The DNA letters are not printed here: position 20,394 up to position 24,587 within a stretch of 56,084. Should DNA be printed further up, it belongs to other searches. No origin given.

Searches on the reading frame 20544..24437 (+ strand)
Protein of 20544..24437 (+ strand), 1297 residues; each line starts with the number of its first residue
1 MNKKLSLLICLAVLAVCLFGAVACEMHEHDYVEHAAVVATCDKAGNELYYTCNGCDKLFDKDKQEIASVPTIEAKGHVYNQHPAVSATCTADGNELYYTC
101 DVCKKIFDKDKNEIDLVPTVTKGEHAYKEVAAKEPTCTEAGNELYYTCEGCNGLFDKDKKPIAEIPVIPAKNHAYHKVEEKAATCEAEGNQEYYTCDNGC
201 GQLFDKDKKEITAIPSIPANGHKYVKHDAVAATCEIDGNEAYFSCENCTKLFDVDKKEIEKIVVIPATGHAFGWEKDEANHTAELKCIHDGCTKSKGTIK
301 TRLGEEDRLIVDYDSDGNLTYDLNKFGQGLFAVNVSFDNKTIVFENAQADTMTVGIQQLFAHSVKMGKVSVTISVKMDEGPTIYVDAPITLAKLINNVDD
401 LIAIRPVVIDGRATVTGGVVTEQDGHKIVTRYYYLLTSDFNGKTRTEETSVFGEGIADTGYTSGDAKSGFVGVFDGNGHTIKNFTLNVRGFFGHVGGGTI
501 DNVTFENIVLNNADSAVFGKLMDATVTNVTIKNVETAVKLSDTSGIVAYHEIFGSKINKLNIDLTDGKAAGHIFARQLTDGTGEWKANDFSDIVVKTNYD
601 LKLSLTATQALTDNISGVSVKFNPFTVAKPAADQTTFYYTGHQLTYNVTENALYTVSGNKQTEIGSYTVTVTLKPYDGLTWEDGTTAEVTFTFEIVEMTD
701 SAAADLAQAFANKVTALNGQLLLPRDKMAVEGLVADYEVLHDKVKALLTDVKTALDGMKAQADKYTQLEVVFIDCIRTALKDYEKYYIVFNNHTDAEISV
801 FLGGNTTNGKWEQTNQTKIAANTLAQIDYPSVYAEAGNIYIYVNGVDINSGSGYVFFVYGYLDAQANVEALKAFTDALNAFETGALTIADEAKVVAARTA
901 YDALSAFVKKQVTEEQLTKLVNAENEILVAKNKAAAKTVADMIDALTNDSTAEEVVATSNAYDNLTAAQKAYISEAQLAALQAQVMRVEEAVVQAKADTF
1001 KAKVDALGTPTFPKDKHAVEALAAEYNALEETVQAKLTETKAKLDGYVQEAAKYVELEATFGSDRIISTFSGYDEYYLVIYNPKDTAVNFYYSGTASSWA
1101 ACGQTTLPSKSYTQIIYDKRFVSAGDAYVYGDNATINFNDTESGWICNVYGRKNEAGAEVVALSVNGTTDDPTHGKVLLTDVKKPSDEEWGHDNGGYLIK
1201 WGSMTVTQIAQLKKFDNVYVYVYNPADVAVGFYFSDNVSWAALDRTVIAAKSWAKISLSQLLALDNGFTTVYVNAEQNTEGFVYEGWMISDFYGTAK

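Call 28: search_protein_families(library=pfam, proteins=[window:20544-24437:+], max_evalue=0.001)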
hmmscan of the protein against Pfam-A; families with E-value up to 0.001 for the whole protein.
window:20544-24437:+ (1297 aa): 1 family
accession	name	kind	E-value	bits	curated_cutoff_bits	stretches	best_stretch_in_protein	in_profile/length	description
PF23674.1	RYYR-CCHC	-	2.6e-05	24.5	27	0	41-83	31-73/79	RYYR-CCHC domain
